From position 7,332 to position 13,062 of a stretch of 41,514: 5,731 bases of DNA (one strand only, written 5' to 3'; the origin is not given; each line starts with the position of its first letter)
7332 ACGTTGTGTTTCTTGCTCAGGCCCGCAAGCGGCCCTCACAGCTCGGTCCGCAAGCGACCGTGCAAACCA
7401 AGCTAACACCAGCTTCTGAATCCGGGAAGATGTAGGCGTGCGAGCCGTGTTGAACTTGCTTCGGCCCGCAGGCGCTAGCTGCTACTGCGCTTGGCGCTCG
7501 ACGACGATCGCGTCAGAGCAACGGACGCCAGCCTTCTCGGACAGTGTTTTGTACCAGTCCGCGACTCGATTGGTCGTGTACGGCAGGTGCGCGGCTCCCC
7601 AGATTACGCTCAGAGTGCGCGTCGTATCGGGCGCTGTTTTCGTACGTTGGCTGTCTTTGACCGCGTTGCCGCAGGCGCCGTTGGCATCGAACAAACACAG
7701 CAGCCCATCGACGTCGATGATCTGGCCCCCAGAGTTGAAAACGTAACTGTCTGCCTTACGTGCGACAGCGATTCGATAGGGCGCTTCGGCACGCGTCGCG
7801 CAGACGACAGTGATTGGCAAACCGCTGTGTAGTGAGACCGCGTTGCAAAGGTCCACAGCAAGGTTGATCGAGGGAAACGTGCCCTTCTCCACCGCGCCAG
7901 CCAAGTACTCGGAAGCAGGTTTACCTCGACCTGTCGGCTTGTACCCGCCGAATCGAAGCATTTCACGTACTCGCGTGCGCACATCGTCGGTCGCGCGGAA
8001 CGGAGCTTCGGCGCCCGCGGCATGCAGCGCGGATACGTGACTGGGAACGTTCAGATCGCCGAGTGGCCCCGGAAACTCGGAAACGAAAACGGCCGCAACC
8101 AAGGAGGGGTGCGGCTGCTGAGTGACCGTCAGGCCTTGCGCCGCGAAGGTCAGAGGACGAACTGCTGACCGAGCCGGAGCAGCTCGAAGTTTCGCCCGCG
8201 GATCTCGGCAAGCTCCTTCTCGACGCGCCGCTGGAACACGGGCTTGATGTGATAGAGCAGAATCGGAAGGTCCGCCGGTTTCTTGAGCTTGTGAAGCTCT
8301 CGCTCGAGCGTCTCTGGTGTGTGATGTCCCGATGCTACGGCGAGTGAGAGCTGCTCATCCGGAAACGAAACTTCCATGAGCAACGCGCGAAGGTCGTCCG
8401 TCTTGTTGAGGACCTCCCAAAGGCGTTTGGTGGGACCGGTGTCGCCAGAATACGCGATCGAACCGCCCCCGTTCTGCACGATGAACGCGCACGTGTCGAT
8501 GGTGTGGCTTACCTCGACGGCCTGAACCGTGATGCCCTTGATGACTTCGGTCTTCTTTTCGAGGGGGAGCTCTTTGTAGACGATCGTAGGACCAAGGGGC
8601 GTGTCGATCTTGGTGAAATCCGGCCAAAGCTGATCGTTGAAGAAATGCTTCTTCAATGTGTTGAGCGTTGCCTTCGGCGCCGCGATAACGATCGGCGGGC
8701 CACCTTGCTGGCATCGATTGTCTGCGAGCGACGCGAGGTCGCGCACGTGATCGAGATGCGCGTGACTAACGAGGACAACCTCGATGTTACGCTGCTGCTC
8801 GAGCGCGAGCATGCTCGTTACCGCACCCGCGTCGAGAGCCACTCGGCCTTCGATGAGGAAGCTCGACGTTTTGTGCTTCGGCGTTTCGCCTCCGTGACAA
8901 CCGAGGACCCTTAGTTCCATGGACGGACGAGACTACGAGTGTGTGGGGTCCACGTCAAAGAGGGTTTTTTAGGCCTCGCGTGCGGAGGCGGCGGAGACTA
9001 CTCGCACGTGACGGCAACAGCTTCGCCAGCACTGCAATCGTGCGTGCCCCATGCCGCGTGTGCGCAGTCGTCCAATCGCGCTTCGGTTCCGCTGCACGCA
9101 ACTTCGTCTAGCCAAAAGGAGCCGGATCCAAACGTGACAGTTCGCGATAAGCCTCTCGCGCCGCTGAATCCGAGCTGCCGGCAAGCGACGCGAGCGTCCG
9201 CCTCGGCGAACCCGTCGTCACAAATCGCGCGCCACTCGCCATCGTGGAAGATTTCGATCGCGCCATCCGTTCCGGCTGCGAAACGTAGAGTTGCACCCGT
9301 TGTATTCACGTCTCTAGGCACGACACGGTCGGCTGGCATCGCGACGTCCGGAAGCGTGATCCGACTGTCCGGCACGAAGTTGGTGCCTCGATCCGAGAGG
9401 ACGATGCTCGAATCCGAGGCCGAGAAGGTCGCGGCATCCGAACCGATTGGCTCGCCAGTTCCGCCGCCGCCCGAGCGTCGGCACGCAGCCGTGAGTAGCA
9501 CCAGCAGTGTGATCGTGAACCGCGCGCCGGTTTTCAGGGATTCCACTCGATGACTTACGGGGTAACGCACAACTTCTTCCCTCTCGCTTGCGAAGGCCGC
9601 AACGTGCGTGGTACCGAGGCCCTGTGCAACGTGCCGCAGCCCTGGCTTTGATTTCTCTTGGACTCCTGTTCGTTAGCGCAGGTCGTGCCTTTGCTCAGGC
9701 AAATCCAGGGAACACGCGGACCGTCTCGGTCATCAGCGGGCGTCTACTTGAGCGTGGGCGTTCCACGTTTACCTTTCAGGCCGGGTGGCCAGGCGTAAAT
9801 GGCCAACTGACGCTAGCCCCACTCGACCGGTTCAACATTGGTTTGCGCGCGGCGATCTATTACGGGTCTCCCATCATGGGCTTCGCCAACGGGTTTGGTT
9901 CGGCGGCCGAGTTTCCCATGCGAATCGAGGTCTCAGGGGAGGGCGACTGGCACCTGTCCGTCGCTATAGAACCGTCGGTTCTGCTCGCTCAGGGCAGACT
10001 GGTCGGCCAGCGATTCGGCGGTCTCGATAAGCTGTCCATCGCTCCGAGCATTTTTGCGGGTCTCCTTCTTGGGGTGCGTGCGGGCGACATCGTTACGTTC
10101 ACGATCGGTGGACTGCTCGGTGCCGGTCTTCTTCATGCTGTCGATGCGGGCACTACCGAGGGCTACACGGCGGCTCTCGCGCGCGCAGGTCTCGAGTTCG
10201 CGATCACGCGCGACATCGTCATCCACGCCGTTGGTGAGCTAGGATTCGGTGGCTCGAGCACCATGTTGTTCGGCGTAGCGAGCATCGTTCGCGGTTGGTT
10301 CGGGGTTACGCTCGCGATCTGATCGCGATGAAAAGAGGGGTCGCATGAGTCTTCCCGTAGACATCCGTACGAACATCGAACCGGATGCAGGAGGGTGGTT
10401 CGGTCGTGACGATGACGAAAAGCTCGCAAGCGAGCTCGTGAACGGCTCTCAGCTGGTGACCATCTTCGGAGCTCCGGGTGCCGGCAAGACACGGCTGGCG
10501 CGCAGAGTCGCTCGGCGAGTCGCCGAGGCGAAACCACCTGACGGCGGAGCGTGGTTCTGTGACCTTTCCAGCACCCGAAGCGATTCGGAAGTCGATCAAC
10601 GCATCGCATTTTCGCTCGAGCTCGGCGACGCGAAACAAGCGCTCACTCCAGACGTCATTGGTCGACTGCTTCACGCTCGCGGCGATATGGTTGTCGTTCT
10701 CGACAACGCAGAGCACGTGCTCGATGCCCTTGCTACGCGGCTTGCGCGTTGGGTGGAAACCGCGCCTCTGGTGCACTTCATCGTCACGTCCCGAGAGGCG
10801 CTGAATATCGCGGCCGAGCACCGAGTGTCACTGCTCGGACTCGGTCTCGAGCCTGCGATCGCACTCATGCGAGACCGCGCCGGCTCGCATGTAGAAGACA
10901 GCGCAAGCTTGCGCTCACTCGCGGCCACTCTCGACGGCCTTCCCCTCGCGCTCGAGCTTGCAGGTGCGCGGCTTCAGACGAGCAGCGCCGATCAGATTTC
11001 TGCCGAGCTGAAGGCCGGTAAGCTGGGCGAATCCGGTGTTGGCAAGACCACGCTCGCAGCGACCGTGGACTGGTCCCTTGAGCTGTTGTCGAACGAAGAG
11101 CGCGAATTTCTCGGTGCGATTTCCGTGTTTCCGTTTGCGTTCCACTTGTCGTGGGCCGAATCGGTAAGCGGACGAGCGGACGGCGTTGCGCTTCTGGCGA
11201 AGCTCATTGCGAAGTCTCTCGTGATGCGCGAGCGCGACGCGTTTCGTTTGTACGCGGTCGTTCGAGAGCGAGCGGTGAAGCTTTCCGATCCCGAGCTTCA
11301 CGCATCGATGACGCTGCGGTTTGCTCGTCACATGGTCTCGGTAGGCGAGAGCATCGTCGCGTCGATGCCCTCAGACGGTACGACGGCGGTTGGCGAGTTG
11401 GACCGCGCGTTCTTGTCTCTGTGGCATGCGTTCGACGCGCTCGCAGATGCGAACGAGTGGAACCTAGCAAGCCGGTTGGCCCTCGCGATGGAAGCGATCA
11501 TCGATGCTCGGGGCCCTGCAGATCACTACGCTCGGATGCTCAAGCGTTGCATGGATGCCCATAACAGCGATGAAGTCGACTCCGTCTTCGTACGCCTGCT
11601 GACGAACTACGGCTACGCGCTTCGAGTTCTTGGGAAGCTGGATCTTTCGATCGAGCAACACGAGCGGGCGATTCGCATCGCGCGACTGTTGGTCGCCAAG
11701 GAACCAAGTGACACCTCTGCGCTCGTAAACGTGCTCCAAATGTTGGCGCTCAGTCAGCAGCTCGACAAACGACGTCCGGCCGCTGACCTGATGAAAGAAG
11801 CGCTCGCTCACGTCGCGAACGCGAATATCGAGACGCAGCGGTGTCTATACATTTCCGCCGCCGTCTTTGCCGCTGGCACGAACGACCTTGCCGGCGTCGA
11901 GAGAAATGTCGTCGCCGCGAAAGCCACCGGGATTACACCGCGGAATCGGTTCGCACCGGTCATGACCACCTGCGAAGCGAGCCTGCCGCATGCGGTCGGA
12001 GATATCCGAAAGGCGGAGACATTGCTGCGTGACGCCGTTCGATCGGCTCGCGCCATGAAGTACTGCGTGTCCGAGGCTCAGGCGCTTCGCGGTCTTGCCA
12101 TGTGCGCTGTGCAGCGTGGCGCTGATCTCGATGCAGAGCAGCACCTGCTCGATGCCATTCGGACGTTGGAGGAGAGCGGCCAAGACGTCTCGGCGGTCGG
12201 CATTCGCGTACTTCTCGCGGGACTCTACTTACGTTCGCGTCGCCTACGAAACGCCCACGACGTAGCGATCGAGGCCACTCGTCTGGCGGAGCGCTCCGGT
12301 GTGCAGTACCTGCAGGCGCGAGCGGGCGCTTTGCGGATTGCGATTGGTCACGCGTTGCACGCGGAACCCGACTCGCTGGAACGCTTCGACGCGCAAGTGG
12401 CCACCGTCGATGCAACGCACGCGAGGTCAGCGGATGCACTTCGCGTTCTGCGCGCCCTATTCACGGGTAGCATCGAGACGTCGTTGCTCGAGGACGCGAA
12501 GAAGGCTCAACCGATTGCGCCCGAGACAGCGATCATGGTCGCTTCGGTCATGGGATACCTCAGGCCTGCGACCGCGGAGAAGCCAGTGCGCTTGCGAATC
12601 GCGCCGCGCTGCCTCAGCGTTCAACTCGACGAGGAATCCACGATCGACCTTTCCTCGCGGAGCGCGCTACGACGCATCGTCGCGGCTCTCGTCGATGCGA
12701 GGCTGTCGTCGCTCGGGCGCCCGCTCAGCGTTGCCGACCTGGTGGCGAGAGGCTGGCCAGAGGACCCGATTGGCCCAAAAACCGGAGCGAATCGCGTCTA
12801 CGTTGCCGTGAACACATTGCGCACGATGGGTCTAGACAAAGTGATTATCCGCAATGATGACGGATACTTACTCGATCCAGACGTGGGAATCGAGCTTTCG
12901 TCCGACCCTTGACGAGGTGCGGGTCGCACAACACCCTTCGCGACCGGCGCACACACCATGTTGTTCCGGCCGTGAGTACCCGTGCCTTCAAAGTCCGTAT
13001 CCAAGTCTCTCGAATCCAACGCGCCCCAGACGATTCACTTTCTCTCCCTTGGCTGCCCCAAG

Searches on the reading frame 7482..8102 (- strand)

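Call 68: search_protein_families(library=pfam, proteins=[window:7482-8102:-], max_evalue=0.001)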
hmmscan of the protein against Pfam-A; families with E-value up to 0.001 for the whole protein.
window:7482-8102:- (206 aa): 1 family
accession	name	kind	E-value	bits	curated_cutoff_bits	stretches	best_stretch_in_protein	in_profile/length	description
PF03483.22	B3_4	-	8.5e-05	22.7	29.3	1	61-164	17-121/174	B3/4 domain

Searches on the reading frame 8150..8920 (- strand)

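Call 27: search_protein_families(library=pfam, proteins=[window:8150-8920:-], max_evalue=0.00001)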
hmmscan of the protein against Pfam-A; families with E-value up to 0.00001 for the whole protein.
window:8150-8920:- (256 aa): 4 families
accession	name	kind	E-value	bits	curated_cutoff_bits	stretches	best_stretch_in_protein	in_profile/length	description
PF12706.13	Lactamase_B_2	-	1.5e-18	67.6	27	1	40-213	25-191/200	Beta-lactamase superfamily domain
PF02112.21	PDEase_II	-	1.9e-14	54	23.7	1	43-213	80-283/340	cAMP phosphodiesterases class-II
PF00753.33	Lactamase_B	-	6.6e-09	36.4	22.7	1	39-172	37-161/196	Metallo-beta-lactamase superfamily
PF13483.12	Lactamase_B_3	-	3.6e-06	27.5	24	0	17-163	6-113/160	Beta-lactamase superfamily domain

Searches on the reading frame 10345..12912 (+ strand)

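Call 27: search_protein_families(library=pfam, proteins=[window:10345-12912:+], max_evalue=0.00001)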
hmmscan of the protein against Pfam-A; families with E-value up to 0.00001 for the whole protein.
window:10345-12912:+ (855 aa): 3 families
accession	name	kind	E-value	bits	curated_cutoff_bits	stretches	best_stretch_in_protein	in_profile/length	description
PF13401.12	AAA_22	-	2.7e-13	50.8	27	1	34-149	4-123/130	AAA domain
PF00931.28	NB-ARC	-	5.8e-08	32.7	23.5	0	25-212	6-207/248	NB-ARC domain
PF05729.18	NACHT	-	3.1e-07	30.8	26.7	0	37-151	2-130/167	NACHT domain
